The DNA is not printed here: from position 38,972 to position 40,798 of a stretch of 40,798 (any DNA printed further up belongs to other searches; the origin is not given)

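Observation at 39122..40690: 522-aa protein with SIR2-like NAD-binding motifs split by a ~290-aa insertion, and a possible His-to-Tyr change at the catalytic position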

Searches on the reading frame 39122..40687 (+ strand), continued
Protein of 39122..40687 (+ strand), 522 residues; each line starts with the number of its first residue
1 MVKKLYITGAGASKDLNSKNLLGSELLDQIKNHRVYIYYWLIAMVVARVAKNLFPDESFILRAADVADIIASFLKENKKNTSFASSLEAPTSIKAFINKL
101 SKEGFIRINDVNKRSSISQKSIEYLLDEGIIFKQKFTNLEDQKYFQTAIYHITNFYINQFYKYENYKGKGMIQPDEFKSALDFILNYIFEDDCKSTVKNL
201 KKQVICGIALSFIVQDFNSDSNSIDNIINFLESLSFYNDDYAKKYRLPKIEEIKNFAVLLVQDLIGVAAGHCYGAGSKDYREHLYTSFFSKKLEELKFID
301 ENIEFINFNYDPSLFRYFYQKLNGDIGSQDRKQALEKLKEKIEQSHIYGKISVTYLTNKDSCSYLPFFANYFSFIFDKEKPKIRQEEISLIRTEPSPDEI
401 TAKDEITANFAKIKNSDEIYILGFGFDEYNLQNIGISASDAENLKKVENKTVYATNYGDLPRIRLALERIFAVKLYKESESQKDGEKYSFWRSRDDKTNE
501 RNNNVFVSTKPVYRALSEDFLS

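Call 37: get_annotated_region(hit=H5, flank=6000)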
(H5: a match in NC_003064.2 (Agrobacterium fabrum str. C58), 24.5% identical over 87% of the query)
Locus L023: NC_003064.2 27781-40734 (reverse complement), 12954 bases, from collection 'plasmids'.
description: Agrobacterium fabrum str. C58 plasmid At, complete sequence
organism: Agrobacterium fabrum str. C58 (NCBI taxid 176299)
taxonomy: Bacteria; Pseudomonadota; Alphaproteobacteria; Hyphomicrobiales; Rhizobiaceae; Agrobacterium; Agrobacterium fabrum; Agrobacterium fabrum str. C58
host: -; source: -; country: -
typing (MOB-suite, as given by PLSDB): conjugative; relaxase MOBQ; mating-pair formation MPF_T
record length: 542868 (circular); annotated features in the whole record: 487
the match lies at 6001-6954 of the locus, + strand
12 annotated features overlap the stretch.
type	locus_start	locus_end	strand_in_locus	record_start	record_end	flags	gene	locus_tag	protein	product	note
CDS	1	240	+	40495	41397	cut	-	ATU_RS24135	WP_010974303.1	plasmid partitioning protein RepB C-terminal domain-containing protein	-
CDS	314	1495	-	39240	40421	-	-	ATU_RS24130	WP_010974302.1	Fic family protein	-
CDS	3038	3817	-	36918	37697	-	-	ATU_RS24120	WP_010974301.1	hypothetical protein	-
CDS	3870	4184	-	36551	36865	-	-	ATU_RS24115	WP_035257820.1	DUF6804 family protein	-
CDS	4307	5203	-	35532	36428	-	-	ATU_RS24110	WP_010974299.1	hypothetical protein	-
CDS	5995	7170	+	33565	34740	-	-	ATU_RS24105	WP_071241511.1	hypothetical protein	-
CDS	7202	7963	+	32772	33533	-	-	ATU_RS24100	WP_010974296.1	hypothetical protein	-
CDS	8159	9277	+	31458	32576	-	-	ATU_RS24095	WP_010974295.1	restriction endonuclease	-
CDS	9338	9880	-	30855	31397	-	-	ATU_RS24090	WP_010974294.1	hypothetical protein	-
CDS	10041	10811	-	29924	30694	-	-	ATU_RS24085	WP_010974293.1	hypothetical protein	-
CDS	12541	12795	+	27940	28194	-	-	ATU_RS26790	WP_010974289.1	helix-turn-helix domain-containing protein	-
CDS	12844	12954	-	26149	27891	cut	-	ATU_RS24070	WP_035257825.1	ATP-dependent helicase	-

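Call 38: get_annotated_region(hit=H13, flank=6000)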
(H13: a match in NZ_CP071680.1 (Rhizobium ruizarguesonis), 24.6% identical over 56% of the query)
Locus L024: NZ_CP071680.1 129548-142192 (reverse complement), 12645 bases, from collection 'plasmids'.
description: Rhizobium ruizarguesonis strain NZLR24 plasmid p2, complete sequence
organism: Rhizobium ruizarguesonis (NCBI taxid 2081791)
taxonomy: Bacteria; Pseudomonadota; Alphaproteobacteria; Hyphomicrobiales; Rhizobiaceae; Rhizobium; Rhizobium ruizarguesonis
host: -; source: lentil; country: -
typing (MOB-suite, as given by PLSDB): mobilizable; relaxase MOBQ
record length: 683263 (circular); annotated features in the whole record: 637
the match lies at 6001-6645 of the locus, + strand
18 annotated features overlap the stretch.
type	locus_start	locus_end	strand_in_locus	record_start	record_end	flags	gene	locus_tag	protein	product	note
CDS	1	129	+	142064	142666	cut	-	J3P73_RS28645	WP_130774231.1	hypothetical protein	-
CDS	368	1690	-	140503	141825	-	-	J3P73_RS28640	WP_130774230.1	HipA domain-containing protein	-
CDS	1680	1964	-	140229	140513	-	-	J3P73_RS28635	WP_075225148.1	helix-turn-helix domain-containing protein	-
CDS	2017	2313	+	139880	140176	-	-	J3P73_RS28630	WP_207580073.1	hypothetical protein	-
CDS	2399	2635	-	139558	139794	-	-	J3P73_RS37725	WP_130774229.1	hypothetical protein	-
CDS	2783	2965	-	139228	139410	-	-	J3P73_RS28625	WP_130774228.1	DUF3606 domain-containing protein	-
CDS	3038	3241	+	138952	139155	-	-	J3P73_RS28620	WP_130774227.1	hypothetical protein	-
CDS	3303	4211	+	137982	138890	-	-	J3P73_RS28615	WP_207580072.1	Ku protein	GO:0006303 - double-strand break repair via nonhomologous end joining [Evidence IEA]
CDS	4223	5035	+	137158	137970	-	-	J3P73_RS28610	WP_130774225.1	Ku protein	GO:0006303 - double-strand break repair via nonhomologous end joining [Evidence IEA]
CDS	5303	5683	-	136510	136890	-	-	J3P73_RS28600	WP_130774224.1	terminase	-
CDS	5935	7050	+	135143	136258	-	-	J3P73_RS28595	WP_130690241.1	SIR2 family protein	-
CDS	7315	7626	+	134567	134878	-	-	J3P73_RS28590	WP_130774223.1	hypothetical protein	-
CDS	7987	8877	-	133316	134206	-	-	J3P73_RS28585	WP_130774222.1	LysR family transcriptional regulator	GO:0006355 - regulation of DNA-templated transcription [Evidence IEA]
CDS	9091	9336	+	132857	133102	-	-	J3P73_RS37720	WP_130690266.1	helix-turn-helix domain-containing protein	-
CDS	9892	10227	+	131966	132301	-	-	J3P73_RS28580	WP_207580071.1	hypothetical protein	-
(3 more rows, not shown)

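Call 43: find_encoding_contigs(protein=P0130, flank=7000, max_places=2)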
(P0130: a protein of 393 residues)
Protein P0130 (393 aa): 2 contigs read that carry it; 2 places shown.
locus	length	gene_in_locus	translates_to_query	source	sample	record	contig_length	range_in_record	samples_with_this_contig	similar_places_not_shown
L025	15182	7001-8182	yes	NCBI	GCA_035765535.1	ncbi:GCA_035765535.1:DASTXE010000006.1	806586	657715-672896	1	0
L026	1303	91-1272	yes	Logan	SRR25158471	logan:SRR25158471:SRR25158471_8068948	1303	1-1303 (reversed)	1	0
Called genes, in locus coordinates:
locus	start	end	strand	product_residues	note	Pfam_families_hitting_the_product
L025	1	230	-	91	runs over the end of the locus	-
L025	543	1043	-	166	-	-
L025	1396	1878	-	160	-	-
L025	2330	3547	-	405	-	PF13356:Arm-DNA-bind_3, PF22022:Phage_int_M, PF00589:Phage_integrase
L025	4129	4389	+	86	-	PF17209:Hfq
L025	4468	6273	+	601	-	PF00009:GTP_EFTU, PF03144:GTP_EFTU_D2, PF14492:EFG_III (weak), PF00679:EFG_C, PF06421:LepA_C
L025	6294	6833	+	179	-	PF08002:DUF1697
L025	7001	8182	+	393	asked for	PF13289:SIR2_2 (weak)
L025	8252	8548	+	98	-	PF01541:GIY-YIG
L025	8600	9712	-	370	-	PF01757:Acyl_transf_3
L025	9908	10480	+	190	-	PF01327:Pep_deformylase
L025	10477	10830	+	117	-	PF04977:DivIC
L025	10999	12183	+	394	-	PF00438:S-AdoMet_synt_N, PF02772:S-AdoMet_synt_M, PF02773:S-AdoMet_synt_C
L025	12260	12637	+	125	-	PF02537:CRCB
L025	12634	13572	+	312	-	PF00849:PseudoU_synth_2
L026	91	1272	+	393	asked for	PF13289:SIR2_2 (weak)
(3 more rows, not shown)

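Call 44: find_encoding_contigs(protein=P0105, flank=7000, max_places=2)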
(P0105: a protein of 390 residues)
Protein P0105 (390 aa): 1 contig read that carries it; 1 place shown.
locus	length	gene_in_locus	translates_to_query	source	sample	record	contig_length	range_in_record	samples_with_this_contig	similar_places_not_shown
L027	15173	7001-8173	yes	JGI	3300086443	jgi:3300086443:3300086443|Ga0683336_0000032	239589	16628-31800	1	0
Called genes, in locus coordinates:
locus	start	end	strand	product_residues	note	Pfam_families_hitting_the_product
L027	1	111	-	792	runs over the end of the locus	PF05729:NACHT (weak)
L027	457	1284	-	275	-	PF13714:PEP_mutase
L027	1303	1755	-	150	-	PF07978:NIPSNAP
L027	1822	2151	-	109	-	PF07978:NIPSNAP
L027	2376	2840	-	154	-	PF05899:Cupin_3, PF07883:Cupin_2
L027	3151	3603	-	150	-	PF00383:dCMP_cyt_deam_1, PF14437:MafB19-deam, PF14439:Bd3614-deam (weak)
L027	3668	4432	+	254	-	PF01479:S4, PF00849:PseudoU_synth_2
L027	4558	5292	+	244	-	PF01738:DLH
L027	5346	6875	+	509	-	PF13231:PMT_2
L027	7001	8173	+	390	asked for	-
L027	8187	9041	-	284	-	-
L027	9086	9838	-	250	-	PF00106:adh_short, PF13561:adh_short_C2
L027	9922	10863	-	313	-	PF01545:Cation_efflux, PF16916:ZT_dimer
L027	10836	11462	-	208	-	PF12766:Pyridox_oxase_2, PF01243:PNPOx_N, PF10590:PNP_phzG_C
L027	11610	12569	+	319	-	PF00226:DnaJ, PF01556:DnaJ_C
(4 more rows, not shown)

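Call 45: find_encoding_contigs(protein=P0225, flank=7000, max_places=2)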
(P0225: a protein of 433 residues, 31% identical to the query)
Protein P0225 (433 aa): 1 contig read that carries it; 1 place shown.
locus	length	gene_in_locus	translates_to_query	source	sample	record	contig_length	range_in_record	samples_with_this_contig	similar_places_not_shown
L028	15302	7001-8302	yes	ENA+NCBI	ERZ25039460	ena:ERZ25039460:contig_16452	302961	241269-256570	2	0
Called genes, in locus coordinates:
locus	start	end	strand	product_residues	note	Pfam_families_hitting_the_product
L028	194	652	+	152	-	-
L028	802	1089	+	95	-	PF00166:Cpn10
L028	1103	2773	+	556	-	PF00118:Cpn60_TCP1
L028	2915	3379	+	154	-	PF00903:Glyoxalase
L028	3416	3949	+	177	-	PF13669:Glyoxalase_4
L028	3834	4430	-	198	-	PF18932:DUF5681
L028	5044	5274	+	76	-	-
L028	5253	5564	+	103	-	PF05016:ParE_toxin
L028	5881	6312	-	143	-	PF11026:DUF2721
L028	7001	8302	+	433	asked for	-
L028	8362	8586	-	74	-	PF19278:Hydant_A_C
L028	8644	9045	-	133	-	PF01850:PIN (faint), PF13470:PIN_3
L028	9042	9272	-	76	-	-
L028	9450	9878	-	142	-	PF19278:Hydant_A_C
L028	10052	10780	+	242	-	-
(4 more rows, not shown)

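Call 54: find_encoding_contigs(protein=P0009, flank=7000, max_places=2)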
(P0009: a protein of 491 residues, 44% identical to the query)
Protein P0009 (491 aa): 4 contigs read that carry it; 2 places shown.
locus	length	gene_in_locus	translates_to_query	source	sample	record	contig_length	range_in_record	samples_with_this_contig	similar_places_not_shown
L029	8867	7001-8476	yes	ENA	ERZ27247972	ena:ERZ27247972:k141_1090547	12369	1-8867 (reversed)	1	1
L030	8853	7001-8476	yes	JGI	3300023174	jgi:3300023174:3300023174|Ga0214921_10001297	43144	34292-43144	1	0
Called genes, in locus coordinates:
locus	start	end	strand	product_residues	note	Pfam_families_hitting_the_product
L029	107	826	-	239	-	PF01027:Bax1-I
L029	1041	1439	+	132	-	-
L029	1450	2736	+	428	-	PF00069:Pkinase (faint), PF03109:ABC1, PF27536:UbiB_helical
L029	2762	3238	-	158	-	-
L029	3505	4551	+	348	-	PF00154:RecA_N, PF06745:ATPase (weak), PF08423:Rad51, PF01637:ATPase_2 (faint), PF21096:RecA_C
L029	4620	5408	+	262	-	-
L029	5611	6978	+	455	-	PF00919:UPF0004, PF04055:Radical_SAM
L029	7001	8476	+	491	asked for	-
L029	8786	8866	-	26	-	?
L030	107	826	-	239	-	PF01027:Bax1-I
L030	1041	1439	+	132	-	-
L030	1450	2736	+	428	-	PF00069:Pkinase (faint), PF03109:ABC1, PF27536:UbiB_helical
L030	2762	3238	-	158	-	-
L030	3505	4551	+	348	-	PF00154:RecA_N, PF06745:ATPase (weak), PF08423:Rad51, PF01637:ATPase_2 (faint), PF21096:RecA_C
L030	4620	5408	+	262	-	-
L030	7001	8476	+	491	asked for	-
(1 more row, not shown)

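Call 55: find_encoding_contigs(protein=P0007, flank=7000, max_places=2)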
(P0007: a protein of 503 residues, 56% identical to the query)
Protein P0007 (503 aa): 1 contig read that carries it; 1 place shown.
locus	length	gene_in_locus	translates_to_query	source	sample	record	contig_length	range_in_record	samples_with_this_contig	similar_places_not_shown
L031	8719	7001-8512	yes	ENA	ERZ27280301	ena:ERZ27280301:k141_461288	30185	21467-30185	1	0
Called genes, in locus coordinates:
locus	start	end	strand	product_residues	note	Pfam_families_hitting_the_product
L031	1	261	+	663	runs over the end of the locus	PF02554:CstA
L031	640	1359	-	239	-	PF01027:Bax1-I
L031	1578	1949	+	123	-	-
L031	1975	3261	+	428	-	PF00069:Pkinase (faint), PF03109:ABC1, PF27536:UbiB_helical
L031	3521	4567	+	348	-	PF00154:RecA_N, PF06745:ATPase (weak), PF08423:Rad51, PF01637:ATPase_2 (faint), PF21096:RecA_C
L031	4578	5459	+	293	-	-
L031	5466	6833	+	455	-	PF00919:UPF0004, PF04055:Radical_SAM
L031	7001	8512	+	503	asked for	-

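Call 67: predict_structure(alignment_id=A3)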
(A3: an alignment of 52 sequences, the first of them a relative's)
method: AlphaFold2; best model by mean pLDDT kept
length: 393 residues; sequences in the alignment: 52
mean_pLDDT: 89.0   pTM: 0.88
mean pLDDT of the five models: 89.0, 87.5, 87.5, 87.3, 87.3
residues with pLDDT >= 90: 267; 70-90: 88; 50-70: 38; < 50: 0
segments of 3 or more residues with pLDDT < 50: none
pLDDT, mean of each block of 10 residues (from residue 1): 96 74 91 96 89 89 96 97 98 93 96 93 82 64 84 97 97 91 94 98 90 93 73 69 75 92 95 75 85 96 92 95 90 89 94 92 79 90 93 82
secondary structure, 60 per line:
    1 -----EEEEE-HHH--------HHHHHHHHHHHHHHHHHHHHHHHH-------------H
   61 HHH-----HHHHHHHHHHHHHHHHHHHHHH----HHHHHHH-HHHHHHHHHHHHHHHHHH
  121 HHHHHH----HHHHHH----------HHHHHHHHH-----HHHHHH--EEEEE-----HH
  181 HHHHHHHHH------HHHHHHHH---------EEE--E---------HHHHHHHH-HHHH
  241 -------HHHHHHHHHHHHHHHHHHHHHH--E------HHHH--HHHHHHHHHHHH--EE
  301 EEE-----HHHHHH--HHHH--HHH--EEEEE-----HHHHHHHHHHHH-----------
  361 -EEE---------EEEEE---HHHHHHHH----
elements in order: E6-10 H23-46 H60-63 H69-90 H95-101 H103-126 H131-136 H147-155 H161-166 E169-173 H179-189 H196-203 E213-215 H228-235 H237-240 H248-269 H279-282 H285-296 E299-303 H309-314 H317-320 E328-332 H338-349 E362-364 E374-378 H382-389

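Call 70: fold_search(model_id=the predicted structure, library=pdb)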
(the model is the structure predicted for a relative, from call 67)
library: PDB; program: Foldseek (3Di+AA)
matches with E <= 10: 298; with E <= 0.001: 0
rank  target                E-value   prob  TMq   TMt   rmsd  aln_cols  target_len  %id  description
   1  8uae_F                1.1e-03  0.99  0.34  0.35  13.2       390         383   15  E. coli Sir2_HerA complex (12:6) with ATPgamaS (released 2023-12-27)
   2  5d7n_E                6.4e-02  0.80  0.27  0.37  14.2       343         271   12  Crystal structure of human Sirt3 at an improved resolution (released 2015-12-02)
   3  4o8z                  7.9e-02  0.75  0.26  0.35  15.1       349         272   12  Crystal structure of human SIRT3 in complex with compound (2-butylbenzofuran-3-yl)(4-(2-(diethylamino)ethoxy)-3,5-diiodo (released 2015-04-22)
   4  3gls_A                1.2e-01  0.66  0.26  0.35  14.9       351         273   11  Crystal Structure of Human SIRT3 (released 2009-06-16)
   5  3wok_A                1.2e-01  0.18  0.15  0.09  23.1       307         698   12  Crystal structure of the DAP BII (Space) (released 2014-09-03)
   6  6rxm_B                1.3e-01  0.69  0.26  0.41  13.9       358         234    9  Crystal structure of CobB Ac2 (A76G, I131C, V162G) in complex with H4K16-Acetyl peptide (released 2020-04-15)
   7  3woi_A                1.6e-01  0.15  0.15  0.09  23.3       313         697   12  Crystal structure of the DAP BII (S657A) (released 2014-09-03)
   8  8v2n_A                1.7e-01  0.63  0.25  0.36  15.3       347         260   11  Human SIRT3 co-crystallized with ligands, including p53-AMC peptide and Carba-NAD (released 2023-12-06)
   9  8v5u_A                1.8e-01  0.72  0.29  0.39  13.8       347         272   13  Human SIRT3 bound to p53-AMC peptide and Honokiol (released 2024-11-06)
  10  2h2i                  1.9e-01  0.72  0.31  0.47  12.8       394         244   12  The Structural basis of Sirtuin Substrate Affinity (released 2006-12-05)
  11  6rxj_A                2.1e-01  0.72  0.29  0.45  14.0       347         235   11  Crystal structure of CobB wt in complex with H4K16-Acetyl peptide (released 2020-04-15)
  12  4bvh_C                2.4e-01  0.57  0.28  0.38  14.8       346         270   14  CRYSTAL STRUCTURE OF HUMAN SIRT3 IN COMPLEX WITH THE INHIBITOR EX-527 AND 2'-O-ACETYL-ADP-RIBOSE (released 2013-07-17)
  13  1s7g_A                2.7e-01  0.66  0.31  0.46  12.3       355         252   13  Structural Basis for the Mechanism and Regulation of Sir2 Enzymes (released 2004-03-23)
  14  8hn9_A                2.7e-01  0.60  0.29  0.39  14.4       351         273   10  Human SIRT3 Recognizing CCNE2K348la peptide (released 2023-05-10)
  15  3glr_A                2.7e-01  0.54  0.27  0.37  14.4       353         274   11  Crystal Structure of human SIRT3 with acetyl-lysine AceCS2 peptide (released 2009-06-16)
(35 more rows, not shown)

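Call 71: search_dna_similar(query=L024:5935-7047:+, collection=plasmids, mode=protein, max_evalue=10, max_rows=60, rows=spread)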
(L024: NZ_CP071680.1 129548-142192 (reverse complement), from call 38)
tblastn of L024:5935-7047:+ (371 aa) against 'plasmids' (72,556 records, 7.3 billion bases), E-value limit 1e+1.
Records with a match: 23; places in all: 24; records where one place covers at least 80% of the query: 12.
Best place of each record, by identity: >=99% 1; <60% 22.
By first word of the organism name: Agrobacterium 10; Enterobacter 6; Rhizobium 4; Croceicoccus 2; Chelatococcus 1.
By predicted mobility (MOB-suite, as given by PLSDB): conjugative 17; non-mobilizable 4; mobilizable 2.
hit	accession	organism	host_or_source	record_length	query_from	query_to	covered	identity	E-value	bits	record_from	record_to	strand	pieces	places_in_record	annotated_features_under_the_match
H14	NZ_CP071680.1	Rhizobium ruizarguesonis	lentil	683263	1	371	100%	100.0%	0e+0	771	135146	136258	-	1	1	SIR2 family protein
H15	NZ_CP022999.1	Rhizobium sp. 11515TR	Cell culture,agricultural soil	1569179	8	309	81%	33.6%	2e-34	142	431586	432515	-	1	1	none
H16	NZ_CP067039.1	Agrobacterium fabrum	-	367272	24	325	81%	29.8%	7e-31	131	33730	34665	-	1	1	hypothetical protein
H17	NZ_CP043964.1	Agrobacterium fabrum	Prosopis cineraria,pure bacterial ...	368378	24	325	81%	29.8%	7e-31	131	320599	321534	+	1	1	hypothetical protein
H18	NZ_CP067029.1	Agrobacterium fabrum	-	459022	24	325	81%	29.8%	7e-31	131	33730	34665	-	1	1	hypothetical protein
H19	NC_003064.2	Agrobacterium fabrum str. C58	-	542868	24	325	81%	29.8%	7e-31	131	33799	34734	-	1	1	hypothetical protein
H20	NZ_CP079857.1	Agrobacterium fabrum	-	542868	24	325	81%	29.8%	7e-31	131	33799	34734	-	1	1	hypothetical protein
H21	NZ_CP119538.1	Agrobacterium fabrum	-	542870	24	325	81%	29.8%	7e-31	131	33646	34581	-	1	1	hypothetical protein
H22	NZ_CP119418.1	Agrobacterium fabrum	-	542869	24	325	81%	29.8%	7e-31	131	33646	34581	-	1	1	hypothetical protein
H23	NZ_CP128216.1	Agrobacterium fabrum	whole organism,plant root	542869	24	325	81%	29.8%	7e-31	131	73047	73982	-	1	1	hypothetical protein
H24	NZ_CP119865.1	Agrobacterium fabrum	-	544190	24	325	81%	29.8%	7e-31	131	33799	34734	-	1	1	hypothetical protein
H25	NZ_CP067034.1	Agrobacterium fabrum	-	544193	24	325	81%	29.8%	7e-31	131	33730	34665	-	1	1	hypothetical protein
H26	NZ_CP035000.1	Rhizobium acidisoli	Phaseolus vulgaris,root nodule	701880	23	312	78%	31.0%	3e-32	135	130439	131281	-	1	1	SIR2 family protein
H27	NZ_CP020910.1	Rhizobium etli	Phaseolus vulgaris,cell culture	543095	167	342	47%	39.5%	2e-36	147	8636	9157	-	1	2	hypothetical protein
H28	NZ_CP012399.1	Chelatococcus sp. CO-6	whole organism,Shengli Oilfield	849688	158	307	40%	24.8%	3e+0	38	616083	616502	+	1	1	SIR2 family protein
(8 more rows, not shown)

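Call 72: get_annotated_region(hit=H28, flank=3000)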
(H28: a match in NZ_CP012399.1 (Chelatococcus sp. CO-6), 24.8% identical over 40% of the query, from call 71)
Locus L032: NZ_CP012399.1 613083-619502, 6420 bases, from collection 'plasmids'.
description: Chelatococcus sp. CO-6 plasmid pCO-6, complete sequence
organism: Chelatococcus sp. CO-6 (NCBI taxid 1702325)
taxonomy: Bacteria; Pseudomonadota; Alphaproteobacteria; Hyphomicrobiales; Chelatococcaceae; Chelatococcus; Chelatococcus sp. CO-6
host: -; source: whole organism,Shengli Oilfield; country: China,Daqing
typing (MOB-suite, as given by PLSDB): non-mobilizable
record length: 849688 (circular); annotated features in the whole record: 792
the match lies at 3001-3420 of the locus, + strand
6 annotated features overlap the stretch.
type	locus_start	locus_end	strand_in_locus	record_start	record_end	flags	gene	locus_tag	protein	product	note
CDS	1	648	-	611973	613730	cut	-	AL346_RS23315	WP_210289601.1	type I secretion system permease/ATPase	GO:0030253 - protein secretion by the type I secretion system [Evidence IEA]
CDS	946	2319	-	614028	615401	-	-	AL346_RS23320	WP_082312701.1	calcium-binding protein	-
CDS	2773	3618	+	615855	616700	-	-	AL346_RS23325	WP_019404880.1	SIR2 family protein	-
CDS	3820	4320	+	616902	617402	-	-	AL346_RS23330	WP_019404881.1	sigma-70 family RNA polymerase sigma factor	GO:0006352 - DNA-templated transcription initiation [Evidence IEA]; GO:0006355 - regulation of DNA-templated ...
CDS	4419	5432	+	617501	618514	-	-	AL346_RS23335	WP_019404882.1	FecR domain-containing protein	-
CDS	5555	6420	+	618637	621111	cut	-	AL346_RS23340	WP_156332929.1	TonB-dependent siderophore receptor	GO:0015891 - siderophore transport [Evidence IEA]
